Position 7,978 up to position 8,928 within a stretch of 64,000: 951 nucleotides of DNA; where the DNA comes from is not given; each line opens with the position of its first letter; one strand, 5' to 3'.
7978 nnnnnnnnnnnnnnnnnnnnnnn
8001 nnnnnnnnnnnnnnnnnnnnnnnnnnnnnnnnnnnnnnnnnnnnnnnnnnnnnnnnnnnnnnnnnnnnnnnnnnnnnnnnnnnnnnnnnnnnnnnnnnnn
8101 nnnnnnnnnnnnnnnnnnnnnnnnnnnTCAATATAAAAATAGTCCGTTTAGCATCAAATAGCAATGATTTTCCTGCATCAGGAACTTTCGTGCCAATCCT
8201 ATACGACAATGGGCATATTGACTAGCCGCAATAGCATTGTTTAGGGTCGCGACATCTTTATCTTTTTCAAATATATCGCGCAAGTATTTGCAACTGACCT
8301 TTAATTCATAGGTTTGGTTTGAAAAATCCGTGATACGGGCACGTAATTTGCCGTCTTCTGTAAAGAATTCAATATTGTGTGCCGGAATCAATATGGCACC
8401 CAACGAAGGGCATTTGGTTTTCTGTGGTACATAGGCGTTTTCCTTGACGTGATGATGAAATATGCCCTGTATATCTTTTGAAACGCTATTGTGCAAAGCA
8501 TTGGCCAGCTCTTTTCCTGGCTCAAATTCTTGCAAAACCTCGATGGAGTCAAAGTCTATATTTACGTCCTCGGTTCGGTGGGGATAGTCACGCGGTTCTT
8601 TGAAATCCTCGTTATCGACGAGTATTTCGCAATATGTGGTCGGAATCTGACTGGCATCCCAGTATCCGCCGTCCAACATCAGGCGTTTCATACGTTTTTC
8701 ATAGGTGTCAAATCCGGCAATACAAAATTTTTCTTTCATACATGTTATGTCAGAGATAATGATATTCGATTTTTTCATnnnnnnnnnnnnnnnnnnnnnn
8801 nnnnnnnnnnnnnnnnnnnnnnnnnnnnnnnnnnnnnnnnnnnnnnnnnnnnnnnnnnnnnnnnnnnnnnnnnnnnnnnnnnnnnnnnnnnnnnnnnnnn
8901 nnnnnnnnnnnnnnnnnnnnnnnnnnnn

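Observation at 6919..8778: Duplicated two-gene cassette (unknown 216-aa protein + DUF488), co-oriented in copy 1 with a cytoplasmic trypsin-like protease: candidate uncharacterised defence module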

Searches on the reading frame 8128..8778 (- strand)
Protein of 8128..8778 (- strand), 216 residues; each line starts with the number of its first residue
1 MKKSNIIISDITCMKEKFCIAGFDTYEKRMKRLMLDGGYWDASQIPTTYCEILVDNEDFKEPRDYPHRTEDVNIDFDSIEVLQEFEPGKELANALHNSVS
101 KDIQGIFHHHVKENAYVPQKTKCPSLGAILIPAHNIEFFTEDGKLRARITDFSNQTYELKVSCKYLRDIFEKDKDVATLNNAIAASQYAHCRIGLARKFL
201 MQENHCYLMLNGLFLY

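Call 7: search_protein_families(library=pfam, proteins=[window:8128-8778:-], max_evalue=0.01)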
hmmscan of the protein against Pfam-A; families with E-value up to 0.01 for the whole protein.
window:8128-8778:- (216 aa): 1 family
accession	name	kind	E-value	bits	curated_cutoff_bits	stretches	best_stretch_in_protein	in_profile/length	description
PF22557.2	DuOB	-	1.6e-05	25.5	27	1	6-211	3-208/210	Dual OB-containing domain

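Call 8: search_protein_families(library=padloc, proteins=[window:8128-8778:-], max_evalue=0.01)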
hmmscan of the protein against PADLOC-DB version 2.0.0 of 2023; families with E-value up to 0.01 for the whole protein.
window:8128-8778:- (216 aa): 0 families

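Call 23: find_homologous_proteins(query=window:8128-8778:-, max_evalue=0.001)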
Query window:8128-8778:- (216 aa): 54 proteins with E <= 0.001 among 194 candidates.
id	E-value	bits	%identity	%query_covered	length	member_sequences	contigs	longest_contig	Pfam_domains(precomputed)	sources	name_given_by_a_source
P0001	8.5e-135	465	92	100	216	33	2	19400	-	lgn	-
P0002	1.7e-133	461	93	100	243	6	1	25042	-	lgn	-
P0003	5.5e-133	459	91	100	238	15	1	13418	-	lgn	-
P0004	7.9e-133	458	90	100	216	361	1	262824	-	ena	-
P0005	3.5e-132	456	91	100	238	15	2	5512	-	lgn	-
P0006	3.0e-131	453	92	100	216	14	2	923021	-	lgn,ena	-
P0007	5.0e-131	453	90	100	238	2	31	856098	-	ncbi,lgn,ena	-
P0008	3.0e-130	450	88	100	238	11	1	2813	-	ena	-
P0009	5.9e-127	439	88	100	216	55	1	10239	-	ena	-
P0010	2.3e-126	437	88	100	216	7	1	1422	PF22557.3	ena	-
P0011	1.1e-124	432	86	100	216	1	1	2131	-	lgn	-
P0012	2.3e-117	408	87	94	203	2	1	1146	-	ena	-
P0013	1.4e-111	389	77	100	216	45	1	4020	-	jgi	-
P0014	4.0e-110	384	77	100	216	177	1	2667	-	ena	-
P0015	2.7e-109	382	76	100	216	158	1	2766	-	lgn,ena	-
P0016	4.1e-100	352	74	100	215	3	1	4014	PF22557.3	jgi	jgi:hypothetical protein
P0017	4.0e-99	348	72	100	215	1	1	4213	PF22557.3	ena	-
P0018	1.4e-97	343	70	100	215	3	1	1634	PF22557.3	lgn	-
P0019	5.7e-97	341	71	100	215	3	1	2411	PF22557.3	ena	-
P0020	1.6e-95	337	69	100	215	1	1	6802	PF22557.3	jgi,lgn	jgi:hypothetical protein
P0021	9.1e-94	331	68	100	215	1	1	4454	PF22557.3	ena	-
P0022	2.9e-93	329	68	100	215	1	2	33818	PF22557.3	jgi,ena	-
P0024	1.4e-82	294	64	100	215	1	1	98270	PF22557.3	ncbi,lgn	-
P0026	8.2e-78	279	58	100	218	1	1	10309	PF22557.3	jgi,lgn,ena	-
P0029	3.2e-76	273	58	100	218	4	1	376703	PF22557.3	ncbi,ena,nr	ncbi:MAG: hypothetical protein FWE52_01240 [Alphaproteobacteria bacterium]|nr:hypothetical protein [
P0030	2.2e-75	271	55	99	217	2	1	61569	PF22557.3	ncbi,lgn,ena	-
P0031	7.4e-75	269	57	99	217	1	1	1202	PF22557.3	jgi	jgi:hypothetical protein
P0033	1.1e-71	259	58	94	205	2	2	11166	PF22557.3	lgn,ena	-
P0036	1.5e-67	245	56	94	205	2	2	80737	PF22557.3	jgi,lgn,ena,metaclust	metaclust:\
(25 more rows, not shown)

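Call 25: find_related_loci(query=A2, collection=genome_contigs, flank=10000)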
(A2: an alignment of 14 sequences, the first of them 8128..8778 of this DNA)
Query A2 (216 aa) in genome_contigs; peptide patterns used: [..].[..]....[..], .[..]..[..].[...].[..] (x = any residue, [..] = any of these).
94 stretches matched a pattern; 62 encode a relative of the query (tblastn E <= 1e-3); 59 distinct loci.
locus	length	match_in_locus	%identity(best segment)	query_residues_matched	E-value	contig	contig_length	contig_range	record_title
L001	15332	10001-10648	93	1-216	1e-139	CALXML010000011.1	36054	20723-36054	MAG: uncultured Alphaproteobacteria bacterium isolate BRZ_KL__bin36 genome assembly, contig: BRZ_KL__NODE_1133_length_36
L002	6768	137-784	92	1-216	4e-139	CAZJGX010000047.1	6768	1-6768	MAG TPA_asm: uncultured Muribaculaceae bacterium isolate SRP199465_co1_153 genome assembly, contig: NODE_31831_length_67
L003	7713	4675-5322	93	1-216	3e-139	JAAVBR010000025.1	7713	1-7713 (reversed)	MAG: bacterium isolate Mgla_MAG_4-bin_5 c_000000168185, whole genome shotgun sequence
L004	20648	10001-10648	92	1-216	1e-138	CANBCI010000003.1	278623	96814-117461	MAG TPA_asm: uncultured Alphaproteobacteria bacterium isolate SRR15322610_bin.17_metawrap_v1.3_MAG genome assembly, cont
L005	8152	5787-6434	92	1-216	1e-138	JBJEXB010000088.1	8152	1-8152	MAG: Candidatus Enterousia sp. isolate SARD02_bin.047 NODE_6047_length_8152_cov_5.933803, whole genome shotgun sequence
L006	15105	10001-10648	92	1-216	8e-138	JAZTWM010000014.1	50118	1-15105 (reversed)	MAG: Candidatus Enterousia sp. isolate T1900045333_YK20190022.MAGScoT_cleanbin_000042 SGB_6555_k141_651468, whole genome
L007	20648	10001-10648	92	1-216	1e-137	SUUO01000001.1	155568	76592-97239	MAG: Alphaproteobacteria bacterium isolate SIG48 NODE_451_length_155568_cov_2.099600, whole genome shotgun sequence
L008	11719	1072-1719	92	1-216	1e-137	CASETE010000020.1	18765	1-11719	uncultured proteobacterium isolate SI.O98.metabat-bins.90 genome assembly, contig: SI.O98.metabat-bins.90.fa_k141_473919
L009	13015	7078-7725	92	1-216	8e-138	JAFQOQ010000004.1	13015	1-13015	MAG: Alphaproteobacteria bacterium isolate RGIG2010 Goat_Colon-1__c76782, whole genome shotgun sequence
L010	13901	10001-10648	91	1-216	1e-137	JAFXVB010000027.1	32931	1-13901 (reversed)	MAG: Alphaproteobacteria bacterium isolate RGIG6772 Sheep_Rumen-3__c971095, whole genome shotgun sequence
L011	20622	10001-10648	91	1-216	2e-137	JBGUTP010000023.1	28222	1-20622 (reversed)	MAG: Candidatus Enterousia sp. isolate fecal_MAG_67 fecal_MAG_67_contig_0023, whole genome shotgun sequence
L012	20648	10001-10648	91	1-216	4e-137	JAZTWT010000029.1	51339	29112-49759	MAG: Candidatus Enterousia sp. isolate T1900045332_YK20190021.MAGScoT_cleanbin_000044 SGB_6541_k141_2249624, whole genom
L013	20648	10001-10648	91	1-216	3e-137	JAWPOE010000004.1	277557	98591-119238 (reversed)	MAG: Alphaproteobacteria bacterium isolate KA0040-166 k141_717157, whole genome shotgun sequence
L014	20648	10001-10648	90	1-216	2e-136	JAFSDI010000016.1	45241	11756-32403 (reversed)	MAG: Alphaproteobacteria bacterium isolate RGIG3039 Goat_Rectum-4__c489415, whole genome shotgun sequence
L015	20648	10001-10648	91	1-216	2e-136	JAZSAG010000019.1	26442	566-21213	MAG: Candidatus Enterousia sp. isolate T1900044938_TS20190404.MAGScoT_cleanbin_000029 SGB_3452_k141_1067447, whole genom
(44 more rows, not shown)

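Call 29: search_solved_structures(query=A2, max_evalue=10)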
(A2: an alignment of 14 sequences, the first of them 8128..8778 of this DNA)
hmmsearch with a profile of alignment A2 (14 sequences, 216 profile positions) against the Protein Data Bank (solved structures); distinct sequences matched with E-value up to 10: 3.
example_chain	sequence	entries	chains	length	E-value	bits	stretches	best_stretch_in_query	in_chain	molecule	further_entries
5emi_A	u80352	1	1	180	1.1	12.2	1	76-147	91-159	Cell wall hydrolase/autolysin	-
8ga6_A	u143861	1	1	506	1.9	11.4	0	146-201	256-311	THR6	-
1g9u_A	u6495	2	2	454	2.1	11.3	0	39-100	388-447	OUTER PROTEIN YOPM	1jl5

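Call 34: search_protein_representatives(alignment_id=A2)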
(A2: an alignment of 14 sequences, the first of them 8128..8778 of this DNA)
Query: 14 sequences, 216 profile positions. Proteins with E-value up to 0.001 (for the whole library): 385; up to 1e-10: 189; up to 1e-30: 18. The best 150 are listed.
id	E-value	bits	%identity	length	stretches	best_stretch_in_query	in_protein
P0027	2.6e-99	347.7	-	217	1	3-216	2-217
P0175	5.7e-66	238.7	-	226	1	5-216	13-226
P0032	7.2e-62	225.3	-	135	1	83-216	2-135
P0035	1.1e-61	224.7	-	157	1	96-216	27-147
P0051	1.1e-53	198.6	-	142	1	1-136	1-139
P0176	8.1e-53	195.7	-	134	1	87-215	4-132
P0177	2.4e-50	187.6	-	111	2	14-93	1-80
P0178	1.5e-47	178.5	-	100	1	118-216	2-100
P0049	2.3e-45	171.4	-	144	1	119-216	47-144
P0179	4.4e-39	150.8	-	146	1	34-175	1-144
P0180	1.9e-36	142.2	-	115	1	140-216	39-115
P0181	4.9e-35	137.6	-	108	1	1-79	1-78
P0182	7.6e-35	137.0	-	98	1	105-201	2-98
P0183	1.8e-32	129.3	-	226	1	6-216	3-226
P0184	2.1e-32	129.0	-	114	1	1-92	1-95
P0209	1.7e-24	103.2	-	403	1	7-214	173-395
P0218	4.1e-23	98.6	-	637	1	4-214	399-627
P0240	2.7e-21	92.7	-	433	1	6-214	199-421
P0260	3.7e-19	85.7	-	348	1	6-214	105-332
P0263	4.5e-19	85.4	-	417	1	5-214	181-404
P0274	3.9e-17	79.1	-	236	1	4-215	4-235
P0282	3.5e-16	76.0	-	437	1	6-213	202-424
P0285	6.9e-16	75.0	-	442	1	5-214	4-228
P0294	6.5e-15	71.8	-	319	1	6-213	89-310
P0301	2.9e-14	69.7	-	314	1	6-213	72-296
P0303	2.9e-14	69.7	-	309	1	1-214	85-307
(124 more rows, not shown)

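Call 35: search_protein_families(library=pfam, proteins=[P0209, P0218, P0240, P0263, P0282, P0285, P0260, P0294, P0301, P0303], max_evalue=0.01)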
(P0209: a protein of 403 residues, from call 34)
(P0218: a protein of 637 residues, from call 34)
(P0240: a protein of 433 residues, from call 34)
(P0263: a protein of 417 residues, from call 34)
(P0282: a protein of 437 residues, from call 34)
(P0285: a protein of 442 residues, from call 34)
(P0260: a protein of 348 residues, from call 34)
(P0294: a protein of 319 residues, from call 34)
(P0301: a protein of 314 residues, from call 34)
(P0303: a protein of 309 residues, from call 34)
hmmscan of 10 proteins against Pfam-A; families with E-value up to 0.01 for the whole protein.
P0209 (403 aa): 2 families
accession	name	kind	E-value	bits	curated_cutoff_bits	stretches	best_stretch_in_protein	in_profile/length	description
PF00570.28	HRDC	-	1.9e-15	57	23.8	1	65-132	1-68/68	HRDC domain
PF22557.2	DuOB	-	4.1e-07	30.7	27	1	181-394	11-210/210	Dual OB-containing domain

P0218 (637 aa): 0 families

P0240 (433 aa): 1 family
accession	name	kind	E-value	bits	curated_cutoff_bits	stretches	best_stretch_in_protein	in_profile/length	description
PF00570.28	HRDC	-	9.2e-13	48.4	23.8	1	81-143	5-67/68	HRDC domain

P0263 (417 aa): 1 family
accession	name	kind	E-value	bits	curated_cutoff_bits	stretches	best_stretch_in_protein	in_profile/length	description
PF00570.28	HRDC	-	3.7e-18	65.7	23.8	1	72-136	1-65/68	HRDC domain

P0282 (437 aa): 1 family
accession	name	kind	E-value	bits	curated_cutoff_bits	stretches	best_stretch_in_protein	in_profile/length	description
PF00570.28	HRDC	-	1.2e-16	60.9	23.8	1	74-138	4-68/68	HRDC domain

P0285 (442 aa): 1 family
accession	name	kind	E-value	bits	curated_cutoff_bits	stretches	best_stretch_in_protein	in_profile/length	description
PF04343.18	DUF488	-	8.8e-23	81.7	22.2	1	252-366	2-119/121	Domain of unknown function DUF488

P0260 (348 aa): 1 family
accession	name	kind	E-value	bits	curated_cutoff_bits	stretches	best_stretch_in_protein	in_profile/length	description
PF22557.2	DuOB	-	7.3e-07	29.9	27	1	110-331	8-210/210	Dual OB-containing domain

P0294 (319 aa): 1 family
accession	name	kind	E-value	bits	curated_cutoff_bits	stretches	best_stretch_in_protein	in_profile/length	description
PF22557.2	DuOB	-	0.00039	21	27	1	98-310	11-210/210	Dual OB-containing domain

P0301 (314 aa): 1 family
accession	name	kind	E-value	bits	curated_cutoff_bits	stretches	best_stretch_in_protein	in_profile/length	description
PF22557.2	DuOB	-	0.0012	19.4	27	1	81-296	11-210/210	Dual OB-containing domain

P0303 (309 aa): 1 family
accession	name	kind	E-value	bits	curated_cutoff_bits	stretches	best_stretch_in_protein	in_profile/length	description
PF22557.2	DuOB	-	6e-10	39.9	27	1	99-306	12-210/210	Dual OB-containing domain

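Call 41: find_homologous_proteins(query=A3, max_evalue=0.001)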
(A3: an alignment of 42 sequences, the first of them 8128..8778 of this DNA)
Query A3 (42 sequences) (216 aa, profile of the alignment): 430 proteins with E <= 0.001 among 5765 candidates; the best 120 are listed.
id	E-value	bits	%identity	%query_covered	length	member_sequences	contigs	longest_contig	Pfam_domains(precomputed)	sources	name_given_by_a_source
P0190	4.1e-67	244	30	95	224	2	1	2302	PF22557.3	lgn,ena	-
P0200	9.9e-66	239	30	97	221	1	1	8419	PF22557.3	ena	-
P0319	1.8e-65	239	29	97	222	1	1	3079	PF22557.3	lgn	-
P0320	2.4e-65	238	32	97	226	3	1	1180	PF22557.3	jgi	jgi:hypothetical protein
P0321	2.5e-65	238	31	97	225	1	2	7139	PF22557.3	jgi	jgi:hypothetical protein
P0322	2.5e-65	238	31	97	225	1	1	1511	PF22557.3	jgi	jgi:hypothetical protein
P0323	2.8e-65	238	31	97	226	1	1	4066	PF22557.3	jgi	jgi:hypothetical protein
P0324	1.0e-64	236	33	97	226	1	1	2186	PF22557.3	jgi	jgi:hypothetical protein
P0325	1.5e-64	236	32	99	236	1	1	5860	PF22557.3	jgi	jgi:hypothetical protein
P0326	1.7e-64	235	29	97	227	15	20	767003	-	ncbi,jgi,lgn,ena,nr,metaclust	ncbi:MAG: hypothetical protein IPN50_00990 [Sphingomonadales bacterium]|jgi:hypothetical protein|nr:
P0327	1.9e-64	235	30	97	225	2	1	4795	PF22557.3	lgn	-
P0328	5.1e-64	234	34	96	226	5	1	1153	PF22557.3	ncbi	-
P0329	7.6e-64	233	32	97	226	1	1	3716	PF22557.3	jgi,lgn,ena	-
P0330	8.1e-64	233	31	97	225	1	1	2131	PF22557.3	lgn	-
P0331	1.1e-63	233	30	96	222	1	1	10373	PF22557.3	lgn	-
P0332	1.1e-63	233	33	97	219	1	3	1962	PF22557.3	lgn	-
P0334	1.8e-63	232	31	97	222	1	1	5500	PF22557.3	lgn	-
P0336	4.9e-63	231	32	96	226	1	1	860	PF22557.3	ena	-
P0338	8.8e-63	230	30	96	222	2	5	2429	PF22557.3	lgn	-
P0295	1.3e-62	229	25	99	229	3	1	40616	PF22557.3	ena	-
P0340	1.8e-62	229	31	96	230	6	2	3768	PF22557.3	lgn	-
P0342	2.3e-62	228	32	97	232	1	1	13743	PF22557.3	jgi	jgi:hypothetical protein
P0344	3.4e-62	228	30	100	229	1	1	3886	PF22557.3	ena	-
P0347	5.2e-62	227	31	96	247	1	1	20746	PF22557.3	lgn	-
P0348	6.1e-62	227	27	97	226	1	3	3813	PF22557.3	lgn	-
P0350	6.7e-62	227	28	97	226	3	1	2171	PF22557.3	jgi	-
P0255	1.3e-61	226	28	98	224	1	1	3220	PF22557.3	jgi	jgi:hypothetical protein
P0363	3.6e-61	225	29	97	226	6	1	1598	PF22557.3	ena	-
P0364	3.8e-61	224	29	97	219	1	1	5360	PF22557.3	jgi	jgi:hypothetical protein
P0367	4.8e-61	224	29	96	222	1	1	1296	PF22557.3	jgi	jgi:hypothetical protein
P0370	6.0e-61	224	31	97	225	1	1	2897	PF22557.3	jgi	jgi:hypothetical protein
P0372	6.4e-61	224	29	97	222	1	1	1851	PF22557.3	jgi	jgi:hypothetical protein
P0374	1.0e-60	223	28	97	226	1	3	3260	PF22557.3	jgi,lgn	-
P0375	1.0e-60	223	28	97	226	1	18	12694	PF22557.3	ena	-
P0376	1.2e-60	223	30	96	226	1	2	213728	PF22557.3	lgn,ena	-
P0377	1.2e-60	223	29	99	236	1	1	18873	PF22557.3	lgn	-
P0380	1.5e-60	223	35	97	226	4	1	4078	PF22557.3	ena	-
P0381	1.5e-60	222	29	96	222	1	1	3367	PF22557.3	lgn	-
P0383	1.7e-60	222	28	97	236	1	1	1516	PF22557.3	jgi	jgi:hypothetical protein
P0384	2.2e-60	222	28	97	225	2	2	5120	PF22557.3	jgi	-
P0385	2.2e-60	222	28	100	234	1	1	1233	PF22557.3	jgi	-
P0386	2.3e-60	222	28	97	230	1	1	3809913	PF22557.3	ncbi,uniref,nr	ncbi:hypothetical protein PSC71_06715 [Devosia sp. J2-20]|uniref:dual OB domain-containing protein n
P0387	2.4e-60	222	31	96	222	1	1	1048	PF22557.3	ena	-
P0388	2.5e-60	222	26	97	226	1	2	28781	PF22557.3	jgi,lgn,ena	jgi:hypothetical protein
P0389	2.8e-60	222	30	96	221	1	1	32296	PF22557.3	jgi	jgi:hypothetical protein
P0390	2.9e-60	222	30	100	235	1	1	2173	PF22557.3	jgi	jgi:hypothetical protein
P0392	3.0e-60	222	28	97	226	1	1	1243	PF22557.3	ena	-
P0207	3.3e-60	221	26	98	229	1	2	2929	PF22557.3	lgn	-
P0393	3.4e-60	221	29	97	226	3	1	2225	PF22557.3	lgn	-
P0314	3.5e-60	221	28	100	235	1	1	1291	PF22557.3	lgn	-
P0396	4.5e-60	221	28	97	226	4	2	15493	PF22557.3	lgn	-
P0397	4.5e-60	221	28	97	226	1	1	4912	PF22557.3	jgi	jgi:Dual OB-containing domain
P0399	5.9e-60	221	49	98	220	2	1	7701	PF22557.3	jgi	jgi:hypothetical protein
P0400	6.0e-60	221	31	100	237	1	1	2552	PF22557.3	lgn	-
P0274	7.0e-60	220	27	100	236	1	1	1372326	PF22557.3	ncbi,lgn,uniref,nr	ncbi:dual OB domain-containing protein [Aestuariivirga sp. YIM B02566]|uniref:Uncharacterized protei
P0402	8.5e-60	220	31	97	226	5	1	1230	PF22557.3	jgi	jgi:hypothetical protein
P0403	8.7e-60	220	30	97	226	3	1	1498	PF22557.3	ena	-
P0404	9.4e-60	220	29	96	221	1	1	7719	PF22557.3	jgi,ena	-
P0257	9.6e-60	220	28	97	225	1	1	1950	PF22557.3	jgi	jgi:hypothetical protein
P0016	9.6e-60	220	74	100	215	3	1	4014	PF22557.3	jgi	jgi:hypothetical protein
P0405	1.1e-59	220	29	97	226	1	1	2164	PF22557.3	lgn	-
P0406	1.2e-59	220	29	100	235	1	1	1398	PF22557.3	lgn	-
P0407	1.3e-59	219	29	97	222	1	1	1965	PF22557.3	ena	-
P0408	1.3e-59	219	30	97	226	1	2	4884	PF22557.3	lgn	-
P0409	1.5e-59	219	28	97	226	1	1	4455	PF22557.3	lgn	-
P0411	1.7e-59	219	28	97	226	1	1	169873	PF22557.3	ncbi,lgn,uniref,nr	ncbi:hypothetical protein [Mesorhizobium sp.]|uniref:dual OB domain-containing protein n=1 Tax=Mesor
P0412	1.7e-59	219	28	100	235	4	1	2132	PF22557.3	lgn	-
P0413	1.9e-59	219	27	100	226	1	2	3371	PF22557.3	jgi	-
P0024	2.0e-59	219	64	100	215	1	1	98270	PF22557.3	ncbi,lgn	-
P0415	2.1e-59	219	29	100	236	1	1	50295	PF22557.3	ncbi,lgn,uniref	ncbi:dual OB domain-containing protein [Asticcacaulis taihuensis]|uniref:dual OB domain-containing p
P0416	2.7e-59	218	28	99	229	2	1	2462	PF22557.3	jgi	-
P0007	2.7e-59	218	90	100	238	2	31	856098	-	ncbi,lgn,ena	-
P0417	2.7e-59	218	28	97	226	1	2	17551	PF22557.3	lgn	-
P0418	3.0e-59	218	27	100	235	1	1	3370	PF22557.3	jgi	-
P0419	3.5e-59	218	30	97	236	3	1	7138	PF22557.3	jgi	jgi:hypothetical protein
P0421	3.6e-59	218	28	97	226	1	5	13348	PF22557.3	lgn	-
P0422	3.6e-59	218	27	97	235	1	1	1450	PF22557.3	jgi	jgi:hypothetical protein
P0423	4.2e-59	218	32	97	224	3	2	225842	-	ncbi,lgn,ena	-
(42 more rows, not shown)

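Call 42: find_encoding_contigs(protein=P0386, flank=8000, max_places=2)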
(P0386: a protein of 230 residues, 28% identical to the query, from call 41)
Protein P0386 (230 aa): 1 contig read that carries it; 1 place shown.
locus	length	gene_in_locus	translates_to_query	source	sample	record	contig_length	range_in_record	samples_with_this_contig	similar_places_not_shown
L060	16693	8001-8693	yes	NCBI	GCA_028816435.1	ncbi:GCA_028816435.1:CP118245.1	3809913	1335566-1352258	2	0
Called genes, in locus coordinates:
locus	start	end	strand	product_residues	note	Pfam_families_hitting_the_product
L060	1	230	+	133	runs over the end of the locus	PF03610:EIIA-man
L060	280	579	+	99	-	PF00381:PTS-HPr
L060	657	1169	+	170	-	PF11157:DUF2937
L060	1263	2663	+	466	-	PF05221:AdoHcyase, PF00670:AdoHcyase_NAD, PF02826:2-Hacid_dh_C (weak), PF07991:KARI_N (weak)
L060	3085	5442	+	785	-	PF00989:PAS (faint), PF13188:PAS_8 (faint), PF12860:PAS_7, PF00512:HisKA, PF02518:HATPase_c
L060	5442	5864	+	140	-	PF02367:TsaE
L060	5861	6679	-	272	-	PF06724:DUF1206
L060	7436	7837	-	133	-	PF02566:OsmC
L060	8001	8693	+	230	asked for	PF22557:DuOB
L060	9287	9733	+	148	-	PF04343:DUF488, PF22751:DUF488-N3a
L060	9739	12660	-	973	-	PF02739:5_3_exonuc_N, PF01367:5_3_exonuc, PF01612:DNA_pol_A_exo1, PF00476:DNA_pol_A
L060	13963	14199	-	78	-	-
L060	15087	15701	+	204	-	PF09347:DUF1989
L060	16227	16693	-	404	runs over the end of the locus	PF04932:Wzy_C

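Call 43: find_encoding_contigs(protein=P0274, flank=8000, max_places=2)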
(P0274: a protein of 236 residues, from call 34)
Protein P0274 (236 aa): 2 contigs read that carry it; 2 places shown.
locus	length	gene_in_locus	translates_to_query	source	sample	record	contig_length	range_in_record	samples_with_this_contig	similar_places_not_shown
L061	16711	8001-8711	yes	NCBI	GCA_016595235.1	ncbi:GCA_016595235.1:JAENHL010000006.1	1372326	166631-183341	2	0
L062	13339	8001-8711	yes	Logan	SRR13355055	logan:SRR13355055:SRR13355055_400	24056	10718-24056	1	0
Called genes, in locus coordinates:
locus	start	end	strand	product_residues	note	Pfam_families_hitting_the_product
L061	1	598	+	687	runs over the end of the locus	PF22879:AIPR_N, PF10592:AIPR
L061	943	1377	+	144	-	-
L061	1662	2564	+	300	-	PF13391:HNH_2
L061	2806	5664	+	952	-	PF18883:AC_1, PF03797:Autotransporter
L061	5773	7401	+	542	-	PF00005:ABC_tran, PF13476:AAA_23 (faint), PF13555:AAA_29 (faint), PF02463:SMC_N (faint), PF13304:AAA_21 (faint), PF12848:ABC_tran_Xtn, PF00005:ABC_tran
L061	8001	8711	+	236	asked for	PF22557:DuOB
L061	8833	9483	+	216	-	PF04343:DUF488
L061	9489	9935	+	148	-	PF04343:DUF488, PF22751:DUF488-N3a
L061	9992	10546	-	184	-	-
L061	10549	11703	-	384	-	-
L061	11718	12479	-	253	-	PF07505:DUF5131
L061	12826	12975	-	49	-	-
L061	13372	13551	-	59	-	-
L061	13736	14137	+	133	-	PF01050:MannoseP_isomer (weak), PF00190:Cupin_1 (weak), PF02311:AraC_binding (weak), PF07883:Cupin_2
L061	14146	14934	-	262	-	PF01209:Ubie_methyltran, PF13489:Methyltransf_23, PF13847:Methyltransf_31, PF08241:Methyltransf_11, PF08242:Methyltransf_12, PF13649:Methyltransf_25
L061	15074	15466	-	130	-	-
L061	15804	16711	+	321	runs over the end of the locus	PF00892:EamA, PF03151:TPT (faint), PF00892:EamA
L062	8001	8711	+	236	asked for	PF22557:DuOB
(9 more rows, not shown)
